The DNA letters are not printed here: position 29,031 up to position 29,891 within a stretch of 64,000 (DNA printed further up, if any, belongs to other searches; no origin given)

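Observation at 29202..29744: Unrecognised ectodomain built from HH(D/E)AEY and (A/E)AWDET short tandem repeats bracketed by CxxCG motifs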

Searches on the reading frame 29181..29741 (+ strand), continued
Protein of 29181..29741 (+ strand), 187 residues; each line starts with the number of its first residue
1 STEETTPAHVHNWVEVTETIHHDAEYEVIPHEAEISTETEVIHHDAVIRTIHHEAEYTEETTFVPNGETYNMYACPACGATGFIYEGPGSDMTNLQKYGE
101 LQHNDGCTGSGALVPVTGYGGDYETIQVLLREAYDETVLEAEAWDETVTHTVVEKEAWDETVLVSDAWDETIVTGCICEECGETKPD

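Call 34: find_related_loci(query=A1, collection=genome_contigs, flank=6000)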
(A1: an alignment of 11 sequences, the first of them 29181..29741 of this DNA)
Query A1 (187 aa) in genome_contigs; peptide patterns used: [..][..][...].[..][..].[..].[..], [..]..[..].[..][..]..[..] (x = any residue, [..] = any of these).
187 stretches matched a pattern; 96 encode a relative of the query (tblastn E <= 1e-3); the best 80 are kept; 79 distinct loci.
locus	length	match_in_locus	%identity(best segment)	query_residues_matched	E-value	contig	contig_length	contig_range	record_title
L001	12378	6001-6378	36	5-185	4e-22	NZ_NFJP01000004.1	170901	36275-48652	Gordonibacter sp. An230 An230_contig_4, whole genome shotgun sequence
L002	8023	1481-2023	37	6-185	1e-21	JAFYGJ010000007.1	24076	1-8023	MAG: Lachnospiraceae bacterium isolate RGIG7066 Sheep_Rumen.Co__c341425, whole genome shotgun sequence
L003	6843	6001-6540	36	3-182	3e-21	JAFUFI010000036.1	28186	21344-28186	MAG: Lachnospiraceae bacterium isolate RGIG4443 Roe_deer_Omasum-4__c192588, whole genome shotgun sequence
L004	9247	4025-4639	35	8-185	5e-21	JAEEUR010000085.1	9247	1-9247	MAG: Lachnospiraceae bacterium isolate Tb.RUG.433 NODE_34554_length_9247_cov_1.009978, whole genome shotgun sequence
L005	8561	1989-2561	34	11-185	2e-19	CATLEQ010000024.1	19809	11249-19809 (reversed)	MAG TPA_asm: uncultured Lachnospiraceae bacterium isolate MGG09882_1680015442 genome assembly, contig: ERR3199637_2203,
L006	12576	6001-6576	35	1-185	3e-19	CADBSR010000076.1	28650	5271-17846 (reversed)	MAG: uncultured Lachnospiraceae bacterium isolate RUG14268 genome assembly, contig: RUG14268_asm_76, whole genome shotgu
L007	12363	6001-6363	34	6-185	5e-19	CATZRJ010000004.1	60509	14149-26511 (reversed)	MAG TPA_asm: uncultured Collinsella sp. isolate SRR18940284_bin.12_MetaWRAP_v1.3_MAG genome assembly, contig: ERZ1868313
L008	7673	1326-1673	34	9-185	9e-19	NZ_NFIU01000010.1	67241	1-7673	Olsenella sp. An290 An290_contig_10, whole genome shotgun sequence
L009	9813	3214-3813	36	9-182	2e-18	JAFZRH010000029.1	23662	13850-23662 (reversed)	MAG: Lachnospiraceae bacterium isolate RGIG8026 Water_buffalos_Rumen-1__c436021, whole genome shotgun sequence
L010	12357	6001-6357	35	9-185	2e-18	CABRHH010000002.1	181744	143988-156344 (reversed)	MAG TPA_asm: uncultured Collinsella sp. isolate MGYG-HGUT-01567 genome assembly, contig: GUT_GENOME096723_2, whole genom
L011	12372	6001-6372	32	3-185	7e-18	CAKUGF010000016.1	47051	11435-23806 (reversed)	MAG: uncultured Collinsella sp. isolate REFINED_METABAT215_TOP10_CONTIGS_1500_ASSEMBLY_K77_MERGED__Hadza_MoBio_hadza-A-D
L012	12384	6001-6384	35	19-186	4e-16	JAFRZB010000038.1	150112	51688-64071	MAG: Bacillota bacterium isolate RGIG2928 Goat_Omasum.Co__c1858157, whole genome shotgun sequence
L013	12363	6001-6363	33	6-185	5e-16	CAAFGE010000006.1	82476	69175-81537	MAG TPA_asm: uncultured Collinsella sp., isolate HGM04276, WGS project CAAFGE010000000 data, contig: SRS1170843_12_k141_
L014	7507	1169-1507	37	18-172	3e-15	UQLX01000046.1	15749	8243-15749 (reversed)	uncultured Blautia sp. isolate UMGS412 genome assembly, contig: NODE_1146_length_15749_cov_25.7561, whole genome shotgun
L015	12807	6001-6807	30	9-186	5e-15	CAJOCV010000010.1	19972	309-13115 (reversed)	uncultured Oscillospiraceae bacterium isolate Sheep_1_mag_55 genome assembly, contig: scaffold_1262, whole genome shotgu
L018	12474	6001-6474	32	4-185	3e-14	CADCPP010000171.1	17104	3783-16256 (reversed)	MAG: uncultured Lachnospiraceae bacterium isolate RUG14864 genome assembly, contig: RUG14864_asm_171, whole genome shotg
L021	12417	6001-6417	32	4-185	8e-13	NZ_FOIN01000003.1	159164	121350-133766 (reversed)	Thomasclavelia cocleata strain DSM 1551, whole genome shotgun sequence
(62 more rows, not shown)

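Call 38: search_solved_structures(query=A1, max_evalue=10)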
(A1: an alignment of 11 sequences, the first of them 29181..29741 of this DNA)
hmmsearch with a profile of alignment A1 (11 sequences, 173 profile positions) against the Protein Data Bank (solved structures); distinct sequences matched with E-value up to 10: 0.

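Call 49: search_protein_families(library=pfam, proteins=[L018:6571-12048:+, L021:6823-10440:+, L006:6692-12574:+], max_evalue=0.00001)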
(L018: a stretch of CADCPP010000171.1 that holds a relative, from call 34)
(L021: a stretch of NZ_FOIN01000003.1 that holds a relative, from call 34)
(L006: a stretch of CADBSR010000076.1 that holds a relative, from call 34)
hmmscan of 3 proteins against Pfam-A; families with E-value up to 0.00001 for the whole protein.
L018:6571-12048:+ (1826 aa): 3 families
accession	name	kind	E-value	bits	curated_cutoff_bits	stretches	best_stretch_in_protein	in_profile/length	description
PF18202.7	TQ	-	2e-183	600.8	23.8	7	1542-1660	1-125/127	T-Q ester bond containing domain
PF17802.7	SpaA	-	7.8e-22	77.7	23.1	1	465-542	15-86/91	Prealbumin-like fold domain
PF00041.27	fn3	-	2.3e-06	28.2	25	0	1218-1236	43-65/84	Fibronectin type III domain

L021:6823-10440:+ (1206 aa): 2 families
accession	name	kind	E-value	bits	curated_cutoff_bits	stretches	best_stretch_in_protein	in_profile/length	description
PF17802.7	SpaA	-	2.2e-64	214.1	23.1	4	1052-1124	3-76/91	Prealbumin-like fold domain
PF02368.24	Big_2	-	2.2e-06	28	22.8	1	34-99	6-67/79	Bacterial Ig-like domain (group 2)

L006:6692-12574:+ (1961 aa): 5 families
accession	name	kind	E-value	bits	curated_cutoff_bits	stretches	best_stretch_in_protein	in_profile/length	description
PF18202.7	TQ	-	3.3e-201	658.3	23.8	7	1215-1334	1-126/127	T-Q ester bond containing domain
PF17802.7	SpaA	-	5.5e-59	196.8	23.1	6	712-797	1-89/91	Prealbumin-like fold domain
PF17210.9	SdrD_B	-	1.6e-09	38.4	29.7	0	920-994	25-95/112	SdrD B-like domain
PF08341.16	TED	-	1.6e-06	28.9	22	0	80-180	2-82/102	Thioester domain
PF24025.1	Ig_DR_A0283-like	-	6.1e-06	26.9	27.1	0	714-778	11-71/102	DR_A0283-like, Ig-like domain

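Call 53: find_encoding_contigs(protein=P0156, flank=10000, max_places=4)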
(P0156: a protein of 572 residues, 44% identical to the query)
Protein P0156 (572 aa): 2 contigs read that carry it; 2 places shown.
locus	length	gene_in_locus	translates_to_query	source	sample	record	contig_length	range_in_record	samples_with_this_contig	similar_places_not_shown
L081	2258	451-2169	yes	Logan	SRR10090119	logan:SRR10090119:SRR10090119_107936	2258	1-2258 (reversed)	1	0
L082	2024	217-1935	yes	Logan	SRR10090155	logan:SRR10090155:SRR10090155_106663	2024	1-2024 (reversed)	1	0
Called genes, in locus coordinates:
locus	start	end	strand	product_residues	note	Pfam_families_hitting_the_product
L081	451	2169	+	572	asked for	PF07638:Sigma70_ECF (faint), PF04542:Sigma70_r2, PF08281:Sigma70_r4_2, PF04545:Sigma70_r4 (weak)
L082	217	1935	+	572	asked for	PF07638:Sigma70_ECF (faint), PF04542:Sigma70_r2, PF08281:Sigma70_r4_2, PF04545:Sigma70_r4 (weak)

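Call 70: search_dna_similar(query=window:29181-29741:+, collection=plasmids, mode=protein, max_evalue=0.001, max_rows=15)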
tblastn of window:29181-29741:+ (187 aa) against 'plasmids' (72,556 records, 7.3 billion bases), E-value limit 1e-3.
No match.

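Call 71: search_dna_similar(query=window:29181-29741:+, collection=phages, mode=protein, max_evalue=0.001, max_rows=15)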
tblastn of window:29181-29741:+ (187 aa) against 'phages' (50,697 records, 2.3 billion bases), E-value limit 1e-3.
No match.

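Call 77: fold_search(model_id=the predicted structure, library=viral)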
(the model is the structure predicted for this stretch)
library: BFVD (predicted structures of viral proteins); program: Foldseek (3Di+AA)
matches with E <= 10: 393; with E <= 0.001: 0
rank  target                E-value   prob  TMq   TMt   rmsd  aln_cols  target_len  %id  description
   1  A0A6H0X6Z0            4.1e-03  0.82  0.19  0.20  12.7       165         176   10  (no name in the UniProt tables at hand)
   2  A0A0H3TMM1            6.9e-03  0.25  0.13  0.05  37.9       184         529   16  (no name in the UniProt tables at hand)
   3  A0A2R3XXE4            1.7e-02  0.47  0.19  0.12  39.9       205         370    5  Uncharacterized protein [Human betaherpesvirus 6]
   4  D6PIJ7                4.5e-02  0.28  0.12  0.16  26.8       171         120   14  (no name in the UniProt tables at hand)
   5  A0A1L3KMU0            6.5e-02  0.08  0.08  0.02  40.8       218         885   13  Putative glycoprotein [Beihai rhabdo-like virus 3]
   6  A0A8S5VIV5            1.0e-01  0.38  0.17  0.14  24.8       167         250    8  Lower collar protein [Podoviridae sp. ct9H612]
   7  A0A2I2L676            1.1e-01  0.25  0.14  0.16  16.5       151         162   12  Uncharacterized protein [Orpheovirus IHUMI-LCC2]
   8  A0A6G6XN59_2          1.3e-01  0.06  0.09  0.02  33.1       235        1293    9  (no name in the UniProt tables at hand)
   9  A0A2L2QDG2            1.4e-01  0.66  0.24  0.23   8.4       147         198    3  Uncharacterized protein [Human herpesvirus 6B]
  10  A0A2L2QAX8            1.4e-01  0.20  0.15  0.11  15.5       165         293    2  Uncharacterized protein [Human betaherpesvirus 6A]
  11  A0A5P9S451            2.1e-01  0.14  0.15  0.13  17.3       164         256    5  Uncharacterized protein [Human betaherpesvirus 6]
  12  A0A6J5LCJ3            2.9e-01  0.25  0.16  0.25  22.8       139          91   13  Uncharacterized protein [uncultured Caudovirales phage]
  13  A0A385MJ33            2.9e-01  0.12  0.12  0.13  58.9       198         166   10  (no name in the UniProt tables at hand)
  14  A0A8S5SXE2            2.9e-01  0.06  0.07  0.08  31.4       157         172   15  Uncharacterized protein [Siphoviridae sp. ctZHD14]
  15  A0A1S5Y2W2            3.1e-01  0.09  0.12  0.12  51.1       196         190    9  Uncharacterized protein [uncultured archaeal virus]
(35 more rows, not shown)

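Call 83: list_cluster_members(proteins=[P0048, P0009, P0032, P0004, P0187])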
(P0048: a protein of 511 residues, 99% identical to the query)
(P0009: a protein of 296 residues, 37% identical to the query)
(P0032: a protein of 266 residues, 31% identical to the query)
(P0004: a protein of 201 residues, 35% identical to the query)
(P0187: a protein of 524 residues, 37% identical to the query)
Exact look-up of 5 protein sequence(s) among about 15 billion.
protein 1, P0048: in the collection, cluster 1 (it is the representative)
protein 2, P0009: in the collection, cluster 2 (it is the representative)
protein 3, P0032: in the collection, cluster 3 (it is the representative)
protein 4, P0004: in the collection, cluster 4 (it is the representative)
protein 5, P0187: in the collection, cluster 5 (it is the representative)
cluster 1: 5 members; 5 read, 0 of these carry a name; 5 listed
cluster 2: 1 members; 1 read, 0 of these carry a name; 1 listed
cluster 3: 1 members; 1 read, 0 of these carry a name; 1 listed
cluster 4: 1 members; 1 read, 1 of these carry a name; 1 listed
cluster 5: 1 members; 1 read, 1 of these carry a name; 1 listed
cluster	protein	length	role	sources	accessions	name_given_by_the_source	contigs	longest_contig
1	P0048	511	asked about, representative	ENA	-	-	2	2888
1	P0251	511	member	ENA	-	-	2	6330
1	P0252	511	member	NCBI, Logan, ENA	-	-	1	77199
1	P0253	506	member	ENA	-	-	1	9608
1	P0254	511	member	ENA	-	-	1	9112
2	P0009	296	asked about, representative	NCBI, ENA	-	-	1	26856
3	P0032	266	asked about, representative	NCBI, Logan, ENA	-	-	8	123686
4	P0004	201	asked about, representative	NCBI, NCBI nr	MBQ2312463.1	MAG: hypothetical protein II185_07945, partial [Firmicutes bacterium] | hypothetical protein [Bacillota bacterium]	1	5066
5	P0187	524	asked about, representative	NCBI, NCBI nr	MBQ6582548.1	MAG: RNA polymerase sigma factor [Mogibacterium sp.] | RNA polymerase sigma factor [Mogibacterium sp.]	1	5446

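Call 85: find_encoding_contigs(protein=P0252, flank=8000, max_places=3)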
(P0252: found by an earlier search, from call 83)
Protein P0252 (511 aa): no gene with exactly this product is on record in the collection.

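Call 86: find_encoding_contigs(protein=P0253, flank=8000, max_places=3)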
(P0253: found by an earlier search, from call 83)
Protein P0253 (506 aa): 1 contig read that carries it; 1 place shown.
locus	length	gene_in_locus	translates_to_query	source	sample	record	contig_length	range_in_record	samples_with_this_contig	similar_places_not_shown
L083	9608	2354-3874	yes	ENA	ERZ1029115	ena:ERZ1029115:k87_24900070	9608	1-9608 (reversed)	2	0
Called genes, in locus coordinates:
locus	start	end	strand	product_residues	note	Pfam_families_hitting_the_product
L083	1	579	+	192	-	?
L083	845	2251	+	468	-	-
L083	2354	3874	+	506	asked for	PF04542:Sigma70_r2, PF04545:Sigma70_r4 (weak), PF08281:Sigma70_r4_2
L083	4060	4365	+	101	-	PF13560:HTH_31, PF12844:HTH_19, PF01381:HTH_3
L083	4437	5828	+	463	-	PF00188:CAP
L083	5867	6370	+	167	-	-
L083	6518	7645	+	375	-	-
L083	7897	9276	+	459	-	PF12844:HTH_19 (weak), PF13560:HTH_31 (weak), PF13744:HTH_37 (weak), PF01381:HTH_3, PF13443:HTH_26 (faint), PF07804:HipA_C (faint)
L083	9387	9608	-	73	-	?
